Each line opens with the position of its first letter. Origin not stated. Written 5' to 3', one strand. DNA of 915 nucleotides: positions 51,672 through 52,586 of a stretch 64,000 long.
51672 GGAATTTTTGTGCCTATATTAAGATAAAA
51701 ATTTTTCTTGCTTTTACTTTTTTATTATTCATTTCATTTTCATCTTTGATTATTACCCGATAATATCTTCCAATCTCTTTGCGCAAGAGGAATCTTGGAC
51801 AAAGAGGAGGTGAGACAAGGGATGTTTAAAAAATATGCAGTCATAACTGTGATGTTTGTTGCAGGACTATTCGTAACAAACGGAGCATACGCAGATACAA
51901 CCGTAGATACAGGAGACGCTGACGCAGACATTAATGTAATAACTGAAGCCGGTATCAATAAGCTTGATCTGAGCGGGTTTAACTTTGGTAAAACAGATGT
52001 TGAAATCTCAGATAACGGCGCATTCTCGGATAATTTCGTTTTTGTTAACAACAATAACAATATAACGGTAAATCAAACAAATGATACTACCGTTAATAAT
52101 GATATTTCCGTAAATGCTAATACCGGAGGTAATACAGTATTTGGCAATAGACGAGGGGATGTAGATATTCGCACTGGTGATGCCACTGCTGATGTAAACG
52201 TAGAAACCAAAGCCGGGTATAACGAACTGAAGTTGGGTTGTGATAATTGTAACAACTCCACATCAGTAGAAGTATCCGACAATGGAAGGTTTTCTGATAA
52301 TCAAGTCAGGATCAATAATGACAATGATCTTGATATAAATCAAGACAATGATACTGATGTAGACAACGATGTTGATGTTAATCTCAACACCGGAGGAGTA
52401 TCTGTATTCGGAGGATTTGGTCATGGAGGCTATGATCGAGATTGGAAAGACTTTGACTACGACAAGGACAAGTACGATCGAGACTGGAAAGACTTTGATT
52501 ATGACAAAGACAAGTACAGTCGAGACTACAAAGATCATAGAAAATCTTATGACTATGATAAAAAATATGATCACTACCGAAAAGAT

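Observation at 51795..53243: Secreted protein with a 300-aa Tyr/Asp/Lys/His/Arg tandem-repeat tail, next to a sortase/DsbAB module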

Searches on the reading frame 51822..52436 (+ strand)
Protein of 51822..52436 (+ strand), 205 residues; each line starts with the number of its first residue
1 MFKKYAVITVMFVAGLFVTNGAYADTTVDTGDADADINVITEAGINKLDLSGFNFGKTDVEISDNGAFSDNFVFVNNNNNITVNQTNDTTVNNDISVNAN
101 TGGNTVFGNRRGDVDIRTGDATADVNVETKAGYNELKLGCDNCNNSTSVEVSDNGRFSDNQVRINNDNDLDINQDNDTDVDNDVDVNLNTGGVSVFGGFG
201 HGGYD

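Call 9: find_homologous_proteins(query=window:51822-52436:+, max_evalue=0.001)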
Query window:51822-52436:+ (205 aa): 5 proteins with E <= 0.001 among 190 candidates.
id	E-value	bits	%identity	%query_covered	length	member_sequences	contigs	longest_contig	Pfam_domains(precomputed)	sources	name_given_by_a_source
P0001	4.0e-38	149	72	55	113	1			-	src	-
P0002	1.8e-28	118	41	69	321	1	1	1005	-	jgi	jgi:hypothetical protein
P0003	8.1e-21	93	39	82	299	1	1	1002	-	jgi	-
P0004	2.4e-14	72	40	68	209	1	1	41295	-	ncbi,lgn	-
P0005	5.1e-12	64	50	42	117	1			-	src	-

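Call 14: find_encoding_contigs(protein=P0004, flank=10000, max_places=4)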
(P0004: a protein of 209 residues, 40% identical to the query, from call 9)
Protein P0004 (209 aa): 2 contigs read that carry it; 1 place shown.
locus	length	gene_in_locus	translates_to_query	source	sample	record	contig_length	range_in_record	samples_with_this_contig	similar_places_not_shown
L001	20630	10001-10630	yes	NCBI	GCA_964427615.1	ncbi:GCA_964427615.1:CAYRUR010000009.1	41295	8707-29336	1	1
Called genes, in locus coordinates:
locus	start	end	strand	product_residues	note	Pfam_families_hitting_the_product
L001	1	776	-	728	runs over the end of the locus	-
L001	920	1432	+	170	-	PF00334:NDK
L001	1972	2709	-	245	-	-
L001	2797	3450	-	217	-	PF01509:TruB_N, PF16198:TruB_C_2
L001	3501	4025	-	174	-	-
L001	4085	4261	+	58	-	-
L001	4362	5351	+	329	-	-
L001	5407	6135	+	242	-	PF13462:Thioredoxin_4, PF01323:DSBA, PF13743:Thioredoxin_5 (faint)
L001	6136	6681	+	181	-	PF02600:DsbB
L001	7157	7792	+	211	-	PF09335:VTT_dom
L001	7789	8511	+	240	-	PF04203:Sortase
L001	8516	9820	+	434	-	-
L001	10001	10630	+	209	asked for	-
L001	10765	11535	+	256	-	PF04085:MreC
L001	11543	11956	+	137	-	-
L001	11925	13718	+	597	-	PF03717:PBP_dimer, PF00905:Transpeptidase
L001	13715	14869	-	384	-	PF18933:PsbP_2 (weak)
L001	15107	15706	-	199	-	-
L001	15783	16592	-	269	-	-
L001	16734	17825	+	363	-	PF02481:DNA_processg_A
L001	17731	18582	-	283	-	-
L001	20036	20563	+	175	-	-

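Call 29: search_protein_representatives(alignment_id=A1)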
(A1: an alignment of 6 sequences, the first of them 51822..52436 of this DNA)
Query: 6 sequences, 274 profile positions. Proteins with E-value up to 0.001 (for the whole library): 2527; up to 1e-10: 1695; up to 1e-30: 562. The best 150 are listed.
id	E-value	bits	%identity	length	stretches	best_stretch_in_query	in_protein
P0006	5.8e-130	449.2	-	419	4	1-164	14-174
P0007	2.8e-108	378.1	-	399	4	4-137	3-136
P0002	1.1e-107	376.1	-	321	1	1-274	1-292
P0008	5.8e-103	360.7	-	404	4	1-174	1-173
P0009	1.9e-96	339.3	-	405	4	29-174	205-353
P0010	1.0e-92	327.0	-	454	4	1-141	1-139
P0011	1.2e-92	326.8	-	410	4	1-171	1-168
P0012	8.2e-92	324.1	-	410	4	1-167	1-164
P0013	5.6e-91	321.4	-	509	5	28-167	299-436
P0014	6.8e-90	317.8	-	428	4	30-167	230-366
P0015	8.9e-86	304.3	-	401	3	9-167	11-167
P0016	3.6e-85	302.3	-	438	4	6-167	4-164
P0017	1.3e-84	300.5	-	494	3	6-177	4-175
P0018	6.4e-82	291.6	-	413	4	30-173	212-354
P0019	8.6e-82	291.2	-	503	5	5-139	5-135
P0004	2.9e-80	286.2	-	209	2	1-182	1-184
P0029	3.0e-80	286.2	-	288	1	3-271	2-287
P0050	7.1e-74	265.3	-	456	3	7-171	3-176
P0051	8.3e-74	265.0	-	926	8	22-192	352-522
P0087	1.2e-67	244.9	-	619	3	1-173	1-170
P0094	8.5e-67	242.1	-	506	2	10-141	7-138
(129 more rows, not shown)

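Call 31: search_protein_families(library=pfam, proteins=[P0006, P0007, P0008, P0013, P0051, P0087, P0094, P0017, P0002, P0004], max_evalue=1)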
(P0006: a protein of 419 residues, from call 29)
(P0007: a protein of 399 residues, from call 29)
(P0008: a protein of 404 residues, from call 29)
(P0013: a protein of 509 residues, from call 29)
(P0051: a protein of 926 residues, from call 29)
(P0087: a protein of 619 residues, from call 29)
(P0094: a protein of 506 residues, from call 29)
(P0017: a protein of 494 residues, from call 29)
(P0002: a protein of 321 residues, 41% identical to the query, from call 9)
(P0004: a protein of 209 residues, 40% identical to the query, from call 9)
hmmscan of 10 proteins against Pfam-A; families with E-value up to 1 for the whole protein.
P0006 (419 aa): 1 family
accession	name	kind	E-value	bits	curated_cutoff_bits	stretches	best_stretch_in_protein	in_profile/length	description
PF01011.28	PQQ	-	0.045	12.9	26.7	0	167-197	127-157/595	Glucose/ethanol/alcohol dehydrogenase, beta-propeller domain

P0007 (399 aa): 1 family
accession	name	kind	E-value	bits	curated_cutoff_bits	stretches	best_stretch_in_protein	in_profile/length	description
PF06962.18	rRNA_methylase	-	0.12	12.7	22.7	1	129-191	11-76/137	Putative rRNA methylase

P0008 (404 aa): 2 families
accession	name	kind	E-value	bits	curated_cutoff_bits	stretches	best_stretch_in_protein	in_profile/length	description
PF13714.12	PEP_mutase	-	0.048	13.7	31.5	0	18-80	25-85/240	Phosphoenolpyruvate phosphomutase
PF14155.11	DUF4307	-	0.78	10.1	27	0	49-114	36-111/111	Domain of unknown function (DUF4307)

P0013 (509 aa): 2 families
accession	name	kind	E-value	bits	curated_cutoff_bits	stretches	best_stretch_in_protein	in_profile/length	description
PF19487.4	DUF6023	-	0.03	14.6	26.8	0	112-150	81-119/150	Family of unknown function (DUF6023)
PF06029.17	AlkA_N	-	0.069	13.8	26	0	118-167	40-88/118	AlkA N-terminal domain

P0051 (926 aa): 1 family
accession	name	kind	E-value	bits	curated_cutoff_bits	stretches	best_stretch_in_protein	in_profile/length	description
PF25641.1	Head_fiber_dimeric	-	0.19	12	30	0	508-565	9-59/61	Head fiber dimeric protein-like domain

P0087 (619 aa): 0 families

P0094 (506 aa): 0 families

P0017 (494 aa): 0 families

P0002 (321 aa): 0 families

P0004 (209 aa): 2 families
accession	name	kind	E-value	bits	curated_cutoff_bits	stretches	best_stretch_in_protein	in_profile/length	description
PF12389.13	Peptidase_M73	-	0.052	13.8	22.5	1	3-33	1-33/196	Camelysin metallo-endopeptidase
PF10385.14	RNA_pol_Rpb2_45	-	0.39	11.2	28.2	0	122-153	29-60/66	RNA polymerase beta subunit external 1 domain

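Call 32: list_cluster_members(proteins=[P0006, P0007, P0008, P0013, P0087, P0094, P0017, P0050, P0029, P0051])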
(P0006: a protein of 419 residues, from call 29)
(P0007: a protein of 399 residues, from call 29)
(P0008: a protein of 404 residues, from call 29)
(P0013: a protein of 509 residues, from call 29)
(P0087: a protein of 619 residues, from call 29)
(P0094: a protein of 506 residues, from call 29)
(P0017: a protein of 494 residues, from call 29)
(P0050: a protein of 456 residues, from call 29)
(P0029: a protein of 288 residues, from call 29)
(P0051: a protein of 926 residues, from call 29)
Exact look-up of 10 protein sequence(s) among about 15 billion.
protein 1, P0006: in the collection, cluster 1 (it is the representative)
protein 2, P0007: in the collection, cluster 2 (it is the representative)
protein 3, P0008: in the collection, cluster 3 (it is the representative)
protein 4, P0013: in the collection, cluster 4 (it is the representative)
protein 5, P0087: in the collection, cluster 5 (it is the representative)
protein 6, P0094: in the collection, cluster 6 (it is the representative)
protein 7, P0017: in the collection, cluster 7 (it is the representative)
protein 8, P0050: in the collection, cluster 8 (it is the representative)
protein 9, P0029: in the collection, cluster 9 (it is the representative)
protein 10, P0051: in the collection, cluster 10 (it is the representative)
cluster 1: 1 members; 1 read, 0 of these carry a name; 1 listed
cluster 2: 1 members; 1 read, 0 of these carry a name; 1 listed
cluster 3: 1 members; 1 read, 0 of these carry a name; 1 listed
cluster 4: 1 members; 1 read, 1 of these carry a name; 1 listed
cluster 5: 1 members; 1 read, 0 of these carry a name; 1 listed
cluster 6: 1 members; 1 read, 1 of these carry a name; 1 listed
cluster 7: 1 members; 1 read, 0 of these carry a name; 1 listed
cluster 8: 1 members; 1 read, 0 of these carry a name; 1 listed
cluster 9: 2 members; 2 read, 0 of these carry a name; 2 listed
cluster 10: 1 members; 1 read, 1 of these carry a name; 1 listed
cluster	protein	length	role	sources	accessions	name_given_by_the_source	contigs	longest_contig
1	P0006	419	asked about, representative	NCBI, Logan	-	-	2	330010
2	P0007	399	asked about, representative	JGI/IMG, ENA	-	-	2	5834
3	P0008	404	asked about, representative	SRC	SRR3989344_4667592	-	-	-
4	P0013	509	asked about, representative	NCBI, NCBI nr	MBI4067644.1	hypothetical protein HY407_04625 [Candidatus Gottesmanbacteria bacterium] | hypothetical protein [Candidatus Gottesmanbacteria bacterium]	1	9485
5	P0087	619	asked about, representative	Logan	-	-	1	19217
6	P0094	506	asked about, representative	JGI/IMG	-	hypothetical protein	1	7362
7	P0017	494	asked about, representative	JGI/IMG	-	-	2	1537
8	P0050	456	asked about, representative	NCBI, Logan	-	-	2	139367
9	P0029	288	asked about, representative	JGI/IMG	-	-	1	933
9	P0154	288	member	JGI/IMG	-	-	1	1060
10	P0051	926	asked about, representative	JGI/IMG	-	hypothetical protein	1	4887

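Call 37: find_homologous_proteins(query=A3, max_evalue=1e-10)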
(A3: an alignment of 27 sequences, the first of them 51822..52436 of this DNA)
Query A3 (27 sequences) (205 aa, profile of the alignment): 565 proteins with E <= 1e-10 among 8000 candidates; the best 120 are listed.
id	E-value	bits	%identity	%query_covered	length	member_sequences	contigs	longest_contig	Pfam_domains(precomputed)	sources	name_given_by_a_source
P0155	2.3e-143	496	43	69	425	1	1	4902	-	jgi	jgi:hypothetical protein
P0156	1.2e-142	494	38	81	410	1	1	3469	-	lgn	-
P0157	6.8e-142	492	43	81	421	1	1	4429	-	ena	-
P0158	1.1e-141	491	41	81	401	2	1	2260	-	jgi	jgi:hypothetical protein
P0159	1.4e-141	491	41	81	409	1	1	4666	-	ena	-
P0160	3.7e-141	489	43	81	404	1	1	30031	-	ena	-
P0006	5.6e-141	489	49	73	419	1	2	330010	-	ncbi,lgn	-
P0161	1.0e-140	488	44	65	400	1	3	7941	-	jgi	jgi:hypothetical protein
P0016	1.2e-140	487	44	67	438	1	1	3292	-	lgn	-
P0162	3.0e-140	486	46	69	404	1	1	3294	-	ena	-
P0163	3.3e-140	486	40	81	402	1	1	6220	-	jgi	jgi:hypothetical protein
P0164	4.2e-140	486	40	81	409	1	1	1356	-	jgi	jgi:hypothetical protein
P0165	1.1e-139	484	46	69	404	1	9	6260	-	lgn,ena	-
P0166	1.3e-139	484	42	69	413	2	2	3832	-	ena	-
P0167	1.9e-139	484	45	69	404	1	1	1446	-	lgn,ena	-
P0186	1.2e-132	461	37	81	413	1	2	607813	-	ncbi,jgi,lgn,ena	-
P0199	2.7e-130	453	38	67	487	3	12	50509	-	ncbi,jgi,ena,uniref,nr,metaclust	ncbi:MAG: hypothetical protein UX31_C0003G0024 [Candidatus Nomurabacteria bacterium GW2011_GWA1_46_1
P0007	1.7e-128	447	35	71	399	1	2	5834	-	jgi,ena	-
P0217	1.3e-127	445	37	65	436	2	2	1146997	-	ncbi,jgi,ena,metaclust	metaclust:\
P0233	1.5e-126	441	41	80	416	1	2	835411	-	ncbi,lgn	-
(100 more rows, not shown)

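Call 51: predict_structure(alignment_id=A4)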
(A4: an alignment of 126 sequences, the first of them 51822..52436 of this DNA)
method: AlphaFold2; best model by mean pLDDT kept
length: 205 residues; sequences in the alignment: 126
mean_pLDDT: 67.3   pTM: 0.50
mean pLDDT of the five models: 67.3, 60.6, 57.2, 53.2, 44.9
residues with pLDDT >= 90: 0; 70-90: 109; 50-70: 66; < 50: 30
segments of 3 or more residues with pLDDT < 50: 1-15, 65-67, 200-205
pLDDT, mean of each block of 10 residues (from residue 1): 35 46 69 79 69 68 55 67 70 78 70 77 82 71 70 66 74 73 81 61 39
secondary structure, 60 per line:
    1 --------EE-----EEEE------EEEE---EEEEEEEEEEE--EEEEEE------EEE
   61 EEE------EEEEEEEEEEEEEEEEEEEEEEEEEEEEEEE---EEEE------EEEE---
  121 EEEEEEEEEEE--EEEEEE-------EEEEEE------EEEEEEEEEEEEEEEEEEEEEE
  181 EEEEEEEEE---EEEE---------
elements in order: E16-19 E26-29 E33-43 E46-51 E58-63 E70-100 E104-107 E114-117 E121-131 E134-139 E147-152 E159-189 E193-196

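Call 58: search_solved_structures(query=A4, max_evalue=1)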
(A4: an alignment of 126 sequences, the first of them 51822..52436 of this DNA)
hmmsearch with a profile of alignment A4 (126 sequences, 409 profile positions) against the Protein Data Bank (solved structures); distinct sequences matched with E-value up to 1: 0.

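Call 59: fold_search(model_id=the predicted structure, library=pdb)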
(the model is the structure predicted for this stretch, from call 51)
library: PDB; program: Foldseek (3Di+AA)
matches with E <= 10: 102; with E <= 0.001: 0
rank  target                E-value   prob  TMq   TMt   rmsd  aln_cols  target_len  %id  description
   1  9u4u_A                3.5e-03  0.05  0.06  0.08  35.1       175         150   14  Structure of the functional amyloid FapC from Pseudomonas sp.UK4 (released 2025-08-06)
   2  9nqd_0                1.1e-01  0.01  0.07  0.07  40.3       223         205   12  Structure of Pseudomonas FapC Biofilm-Forming Functional Amyloid (released 2025-06-25)
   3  3uyu_B                4.7e-01  0.01  0.06  0.06  34.0       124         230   14  Structural basis for the antifreeze activity of an ice-binding protein (LeIBP) from Arctic yeast (released 2012-02-15)
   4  5awf_B                5.6e-01  0.01  0.07  0.04  36.1       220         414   17  Crystal structure of SufB-SufC-SufD complex from Escherichia coli (released 2015-11-11)
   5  4nuh                  5.9e-01  0.01  0.06  0.06  34.2       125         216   13  Crystal structure of mLeIBP, a capping head region swapped mutant of ice-binding protein (released 2014-04-16)
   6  5awg_B                5.9e-01  0.01  0.09  0.06  38.5       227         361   16  Crystal structure of Hg-bound SufB-SufC-SufD complex from Escherichia coli (released 2015-11-11)
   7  4yzq_A                7.0e-01  0.01  0.06  0.06  41.2       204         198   11  C. bescii Family 3 pectate lyase double mutant K108A/Q111N in complex with trigalacturonic acid (released 2015-12-23)
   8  5awf_E                7.4e-01  0.01  0.08  0.05  37.9       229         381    7  Crystal structure of SufB-SufC-SufD complex from Escherichia coli (released 2015-11-11)
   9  4nu3_B                8.9e-01  0.00  0.05  0.04  37.2       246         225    8  Crystal structure of mFfIBP, a capping head region swapped mutant of ice-binding protein (released 2014-04-16)
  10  8enq_A                9.4e-01  0.01  0.06  0.11  33.9       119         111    9  E. coli CsgA fibril (218-pixel box size) (released 2023-10-04)
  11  8jli_A                9.4e-01  0.01  0.05  0.03  36.9       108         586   11  Cryo-EM structure of SV2A dimer in complex levetiracetam (released 2024-05-01)
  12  4nu3_A                9.4e-01  0.01  0.07  0.06  38.5       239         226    9  Crystal structure of mFfIBP, a capping head region swapped mutant of ice-binding protein (released 2014-04-16)
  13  7ehk                  1.0e+00  0.00  0.05  0.05  40.8       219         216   10  Crystal structure of C107S mutant of FfIBP (released 2022-03-02)
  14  3wp9                  1.0e+00  0.00  0.04  0.04  30.2       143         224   17  Crystal structure of antifreeze protein from an Antarctic sea ice bacterium Colwellia sp. (released 2014-07-02)
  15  9a7k_A                1.2e+00  0.01  0.09  0.05  41.1       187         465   13  Integrative model of SUFB-SUFD by crosslinking MS and deep learning (released 2024-09-18)
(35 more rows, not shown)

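Call 60: find_encoding_contigs(protein=P0050, flank=8000, max_places=2)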
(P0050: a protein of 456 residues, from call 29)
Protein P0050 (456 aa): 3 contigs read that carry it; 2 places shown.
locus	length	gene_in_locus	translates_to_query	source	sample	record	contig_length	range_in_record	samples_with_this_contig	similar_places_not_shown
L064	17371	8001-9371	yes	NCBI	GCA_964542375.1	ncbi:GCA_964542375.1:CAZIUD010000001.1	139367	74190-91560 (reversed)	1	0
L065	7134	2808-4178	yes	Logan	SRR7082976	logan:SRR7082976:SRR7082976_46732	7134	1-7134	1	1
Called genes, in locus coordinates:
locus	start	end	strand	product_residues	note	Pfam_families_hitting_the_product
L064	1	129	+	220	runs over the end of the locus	PF00702:Hydrolase, PF12710:HAD (weak), PF13419:HAD_2, PF13242:Hydrolase_like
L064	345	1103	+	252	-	PF13462:Thioredoxin_4, PF01323:DSBA, PF13192:Thioredoxin_3 (faint), PF13743:Thioredoxin_5 (weak)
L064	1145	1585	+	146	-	PF02600:DsbB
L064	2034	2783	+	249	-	PF04203:Sortase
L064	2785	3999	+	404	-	-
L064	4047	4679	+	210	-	PF06790:UPF0259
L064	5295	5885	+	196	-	PF12389:Peptidase_M73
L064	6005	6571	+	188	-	-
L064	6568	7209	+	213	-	PF00932:LTD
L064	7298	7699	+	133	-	-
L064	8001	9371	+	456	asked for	-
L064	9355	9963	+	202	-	-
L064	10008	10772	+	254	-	PF04085:MreC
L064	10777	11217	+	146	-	-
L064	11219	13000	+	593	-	PF03717:PBP_dimer, PF00905:Transpeptidase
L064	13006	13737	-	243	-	-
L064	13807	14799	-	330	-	-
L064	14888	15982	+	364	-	PF02481:DNA_processg_A, PF17782:WHD_DprA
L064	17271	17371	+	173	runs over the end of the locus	PF00466:Ribosomal_L10, PF27436:RL10_C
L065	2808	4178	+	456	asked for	-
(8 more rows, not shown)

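Call 61: find_encoding_contigs(protein=P0087, flank=8000, max_places=2)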
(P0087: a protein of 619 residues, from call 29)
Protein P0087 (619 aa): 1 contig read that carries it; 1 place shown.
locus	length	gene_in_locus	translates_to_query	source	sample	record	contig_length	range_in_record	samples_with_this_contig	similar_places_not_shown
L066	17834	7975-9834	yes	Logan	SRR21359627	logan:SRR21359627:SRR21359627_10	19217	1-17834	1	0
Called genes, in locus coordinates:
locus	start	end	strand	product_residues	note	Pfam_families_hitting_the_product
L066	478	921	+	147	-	PF00011:HSP20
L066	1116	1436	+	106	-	-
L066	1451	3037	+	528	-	-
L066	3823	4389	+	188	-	-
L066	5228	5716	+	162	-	PF00293:NUDIX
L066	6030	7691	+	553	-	-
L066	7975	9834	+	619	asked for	-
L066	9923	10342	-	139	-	-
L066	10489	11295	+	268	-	PF01978:TrmB, PF12840:HTH_20 (faint), PF13412:HTH_24 (weak)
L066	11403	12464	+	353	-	-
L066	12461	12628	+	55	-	-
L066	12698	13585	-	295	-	-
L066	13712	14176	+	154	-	-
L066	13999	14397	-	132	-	-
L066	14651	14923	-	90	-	PF14242:DUF4342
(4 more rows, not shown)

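Call 63: find_encoding_contigs(protein=P0006, flank=6000, max_places=1)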
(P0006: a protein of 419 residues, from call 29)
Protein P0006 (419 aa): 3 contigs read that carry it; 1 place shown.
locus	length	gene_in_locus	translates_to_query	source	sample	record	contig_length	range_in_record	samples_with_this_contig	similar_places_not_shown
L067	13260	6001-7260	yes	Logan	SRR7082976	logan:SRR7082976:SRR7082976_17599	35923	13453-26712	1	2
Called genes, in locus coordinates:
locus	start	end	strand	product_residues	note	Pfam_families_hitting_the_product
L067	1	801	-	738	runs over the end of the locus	PF01138:RNase_PH, PF03725:RNase_PH_C (faint), PF03726:PNPase (weak), PF01138:RNase_PH, PF00013:KH_1, PF00575:S1, PF23459:S1_RRP5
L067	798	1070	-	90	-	PF00312:Ribosomal_S15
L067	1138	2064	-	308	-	-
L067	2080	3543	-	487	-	PF00009:GTP_EFTU, PF00071:Ras, PF00350:Dynamin_N (faint), PF01926:MMR_HSR1, PF08477:Roc (weak), PF14578:GTP_EFTU_D4 (faint), PF22042:EF-G_D2, PF11987:IF-2, +1 more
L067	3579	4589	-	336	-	PF08529:NusA_N, PF13184:KH_NusA_1st, PF26594:KH_NusA_2nd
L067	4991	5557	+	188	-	-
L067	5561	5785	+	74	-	-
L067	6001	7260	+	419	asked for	-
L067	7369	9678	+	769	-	-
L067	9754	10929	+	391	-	-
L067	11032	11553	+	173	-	PF04203:Sortase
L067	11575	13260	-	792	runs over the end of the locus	PF05673:DUF815 (faint), PF13191:AAA_16 (weak), PF17871:AAA_lid_9, PF00158:Sigma54_activat (weak), PF00004:AAA (weak), PF07724:AAA_2, PF07728:AAA_5, PF10431:ClpB_D2-small, +3 more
